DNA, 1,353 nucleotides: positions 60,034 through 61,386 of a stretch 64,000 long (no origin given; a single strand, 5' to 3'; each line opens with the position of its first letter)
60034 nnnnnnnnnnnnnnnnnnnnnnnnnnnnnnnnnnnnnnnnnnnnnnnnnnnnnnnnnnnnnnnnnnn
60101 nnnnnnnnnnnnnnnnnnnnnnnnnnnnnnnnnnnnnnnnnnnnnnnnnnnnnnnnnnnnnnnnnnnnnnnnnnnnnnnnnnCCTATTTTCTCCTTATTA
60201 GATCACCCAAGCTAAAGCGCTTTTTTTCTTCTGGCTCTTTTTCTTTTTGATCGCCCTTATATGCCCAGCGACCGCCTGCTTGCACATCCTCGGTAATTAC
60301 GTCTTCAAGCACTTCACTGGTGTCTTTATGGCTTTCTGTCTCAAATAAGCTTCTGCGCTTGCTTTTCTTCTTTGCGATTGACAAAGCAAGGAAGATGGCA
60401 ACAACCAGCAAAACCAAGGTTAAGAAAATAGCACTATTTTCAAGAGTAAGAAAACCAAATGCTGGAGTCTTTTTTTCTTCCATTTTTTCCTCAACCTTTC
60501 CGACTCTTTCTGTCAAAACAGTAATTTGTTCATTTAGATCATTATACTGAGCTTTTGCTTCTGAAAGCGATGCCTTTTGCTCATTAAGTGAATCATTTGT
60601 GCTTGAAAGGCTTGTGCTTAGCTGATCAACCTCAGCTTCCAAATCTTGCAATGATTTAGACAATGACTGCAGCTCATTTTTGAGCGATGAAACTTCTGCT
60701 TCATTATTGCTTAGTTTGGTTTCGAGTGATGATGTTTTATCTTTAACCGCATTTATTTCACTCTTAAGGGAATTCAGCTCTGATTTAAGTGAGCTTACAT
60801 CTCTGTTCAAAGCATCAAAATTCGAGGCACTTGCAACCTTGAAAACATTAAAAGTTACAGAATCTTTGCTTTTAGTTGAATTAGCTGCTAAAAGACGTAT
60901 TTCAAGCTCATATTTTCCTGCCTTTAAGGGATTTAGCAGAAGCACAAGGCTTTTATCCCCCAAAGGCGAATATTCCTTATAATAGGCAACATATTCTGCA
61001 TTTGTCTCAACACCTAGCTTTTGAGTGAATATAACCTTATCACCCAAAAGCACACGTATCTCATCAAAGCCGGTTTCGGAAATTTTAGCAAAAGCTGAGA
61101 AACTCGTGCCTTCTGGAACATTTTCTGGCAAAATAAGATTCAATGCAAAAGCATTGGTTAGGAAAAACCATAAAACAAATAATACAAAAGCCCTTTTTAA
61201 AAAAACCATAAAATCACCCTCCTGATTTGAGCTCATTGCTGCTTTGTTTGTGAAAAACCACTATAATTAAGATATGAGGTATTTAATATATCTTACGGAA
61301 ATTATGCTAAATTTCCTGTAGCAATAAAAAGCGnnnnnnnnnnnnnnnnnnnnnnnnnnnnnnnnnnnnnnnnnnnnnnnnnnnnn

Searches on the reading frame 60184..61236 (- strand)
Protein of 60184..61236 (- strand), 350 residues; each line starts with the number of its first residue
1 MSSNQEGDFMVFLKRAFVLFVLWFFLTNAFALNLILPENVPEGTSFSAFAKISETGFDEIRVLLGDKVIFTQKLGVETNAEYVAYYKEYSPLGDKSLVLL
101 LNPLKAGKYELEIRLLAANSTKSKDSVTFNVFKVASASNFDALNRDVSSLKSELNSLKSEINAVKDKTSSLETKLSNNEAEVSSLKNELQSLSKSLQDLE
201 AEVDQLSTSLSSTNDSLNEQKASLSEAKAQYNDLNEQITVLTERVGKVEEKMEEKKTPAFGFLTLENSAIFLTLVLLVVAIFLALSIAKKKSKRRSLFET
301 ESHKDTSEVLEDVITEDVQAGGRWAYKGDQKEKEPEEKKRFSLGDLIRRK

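Call 8: search_protein_families(library=pfam, proteins=[window:60184-61236:-], max_evalue=1)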
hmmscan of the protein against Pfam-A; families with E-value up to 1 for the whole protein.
window:60184-61236:- (350 aa): 199 families (the best 25 are shown)
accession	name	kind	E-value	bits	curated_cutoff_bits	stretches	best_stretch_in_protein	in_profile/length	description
PF00261.25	Tropomyosin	-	4.1e-08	33.4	38.6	1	149-256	3-110/242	Tropomyosin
PF08614.16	ATG16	-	8.5e-08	33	33.7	1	136-250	68-179/200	Autophagy protein 16 (ATG16)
PF07926.17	TPR_MLP1_2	-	1.3e-06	28.9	36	2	181-244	58-125/129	TPR/MLP1/MLP2-like protein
PF05377.16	FlaC_arch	-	6.6e-06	26.9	27.8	1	167-206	1-40/55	Flagella accessory protein C (FlaC)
PF09728.14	Taxilin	-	7.5e-06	25.8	30.3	1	137-243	188-294/302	Myosin-like coiled-coil protein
PF10473.14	CENP-F_leu_zip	-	1e-05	26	34.5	1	143-249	15-119/140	Leucine-rich repeats of kinetochore protein Cenp-F/LEK1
PF05911.16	FPP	-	2.5e-05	23.2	40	1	139-256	690-796/871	Filament-like plant protein, long coiled-coil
PF13851.11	GAS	-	4.8e-05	23.3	32.3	1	156-254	30-124/200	Growth-arrest specific micro-tubule binding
PF09762.14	CCDC93_CC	-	6.4e-05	22.6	30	1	140-255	138-255/429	CCDC93 coiled-coil domain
PF19220.6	Rod_CreS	-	7.3e-05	22.4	100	2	139-204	21-86/359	Crescentin, rod domain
PF18595.6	Nuf2_DHR10-like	-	7.6e-05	23.2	28.4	1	152-256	2-105/117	Nuf2, DHR10-like domain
PF23991.1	DUF7310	-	0.00014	22.7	40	1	174-216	24-69/83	Coiled-coil region of unknown function (DUF7310)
PF06419.17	COG6_N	-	0.00014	22.5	27.4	2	188-244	34-90/114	Conserved oligomeric complex COG6, N-terminal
PF00038.26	Filament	-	0.00014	22.1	40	1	164-254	194-281/313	Intermediate filament protein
PF15905.10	HMMR_N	-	0.00018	21.5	30.1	1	143-256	183-303/330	Hyaluronan mediated motility receptor N-terminal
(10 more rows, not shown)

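Call 49: search_protein_families(library=ncbifam, proteins=[window:60184-61209:-], max_evalue=0.01)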
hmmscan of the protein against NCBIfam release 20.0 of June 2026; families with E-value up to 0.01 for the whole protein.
window:60184-61209:- (341 aa): 51 families (the best 25 are shown)
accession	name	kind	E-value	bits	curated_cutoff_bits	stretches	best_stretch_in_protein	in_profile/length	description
NF045487.1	ASRP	equivalog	9.6e-12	44.3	300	1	129-247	118-231/593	archaea-specific SMC-related protein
TIGR02169.1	SMC_prok_A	equivalog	2.1e-11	42.3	729.4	1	122-249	668-795/1165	chromosome segregation protein SMC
TIGR02168.1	SMC_prok_B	equivalog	1.1e-10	40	567.35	1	99-247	222-371/1181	chromosome segregation protein SMC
NF002572.0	PRK02224.1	equivalog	7.3e-09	34.5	1087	1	129-252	335-458/888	DNA double-strand break repair ATPase Rad50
NF040788.1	S-lay_SlaB_Mtsph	equivalog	2.7e-08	33.2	700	2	98-193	276-372/416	S-layer protein SlaB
TIGR04523.1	Mplasa_alph_rch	subfamily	1.1e-07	30.2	270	1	136-244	239-534/745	helix-rich protein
NF003034.1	PRK03918.1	equivalog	1.3e-07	30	700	1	125-248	154-273/878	DNA double-strand break repair ATPase Rad50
TIGR04320.1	Surf_Exclu_PgrA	domain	1.2e-06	28.1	70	1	118-231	230-347/360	SEC10/PgrA surface exclusion domain-containing protein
TIGR04211.1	SH3_and_anchor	equivalog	1.3e-06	28.2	65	1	154-250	63-162/198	TIGR04211 family SH3 domain-containing protein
NF047515.1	SpiroCoCo_C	equivalog_domain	2.4e-06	27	125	1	130-245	84-198/313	SpiroCoCo family coiled-coil protein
NF052320.1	Cbp1_fam_LP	subfamily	2.6e-06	27.1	90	1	134-244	79-189/286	Cbp1 family collagen-binding glycoprotein adhesin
NF041035.1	Rad50_Halo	equivalog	2.6e-06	26.1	1000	1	134-248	340-454/883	DNA double-strand break repair ATPase Rad50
NF041034.1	Rad50_Sulf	equivalog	4.1e-06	24.9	1000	1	132-245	555-667/872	DNA double-strand break repair ATPase Rad50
NF038350.1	taxis_HmpF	equivalog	9.3e-06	24.3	200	1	139-229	462-552/553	pilus motility taxis protein HmpF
NF006543.0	PRK09039.1-2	equivalog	1.8e-05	24.7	305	1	130-245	55-170/350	peptidoglycan -binding protein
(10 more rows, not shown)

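Call 72: find_homologous_proteins(query=window:60184-61209:-, max_evalue=1e-20)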
Query window:60184-61209:- (341 aa): 3 proteins with E <= 1e-20 among 5551 candidates.
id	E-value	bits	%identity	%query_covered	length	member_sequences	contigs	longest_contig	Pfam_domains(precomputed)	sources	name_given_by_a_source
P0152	5.8e-206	701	100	100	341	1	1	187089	PF05911.17,PF07926.18,PF28422.1,PF10473.15,PF09728.15,PF05377.18,PF28219.1,PF08614.17,PF28256.1,PF23649.2,PF19220.7,PF00261.26,PF24161.2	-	-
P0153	1.9e-142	492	68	100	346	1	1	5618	PF05911.17,PF27881.1,PF26095.1,PF05377.18,PF08614.17,PF10805.15,PF28256.1,PF23991.2,PF23649.2,PF19220.7,PF07889.18,PF00261.26,PF24161.2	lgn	-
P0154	6.2e-104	366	56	100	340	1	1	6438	PF28256.1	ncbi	ncbi:MAG: hypothetical protein QXM75_04600, partial [Candidatus Diapherotrites archaeon]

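Call 73: find_encoding_contigs(protein=P0153, flank=6000, max_places=4)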
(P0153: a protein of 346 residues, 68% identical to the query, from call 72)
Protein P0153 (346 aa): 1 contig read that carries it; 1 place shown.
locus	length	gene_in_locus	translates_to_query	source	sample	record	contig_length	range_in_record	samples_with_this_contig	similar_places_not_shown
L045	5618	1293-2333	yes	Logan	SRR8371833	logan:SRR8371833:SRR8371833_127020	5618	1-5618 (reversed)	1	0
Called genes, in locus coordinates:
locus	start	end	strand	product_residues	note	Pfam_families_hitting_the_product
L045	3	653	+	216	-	?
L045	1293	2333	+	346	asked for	PF28256:CCDC171 (weak), PF05911:FPP, PF08614:ATG16 (faint), PF10805:DUF2730 (weak), PF19220:Rod_CreS, PF24161:CCDC39, PF27881:CRWN_N (weak), PF00261:Tropomyosin (weak), +5 more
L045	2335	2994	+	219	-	PF08220:HTH_DeoR (faint), PF08279:HTH_11 (faint), PF08280:HTH_Mga (faint), PF13412:HTH_24 (faint), PF13518:HTH_28 (faint), PF13404:HTH_AsnC-type (faint)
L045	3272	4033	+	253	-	PF02535:Zip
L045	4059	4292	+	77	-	PF22277:EncFtn-like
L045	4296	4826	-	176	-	-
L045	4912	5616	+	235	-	?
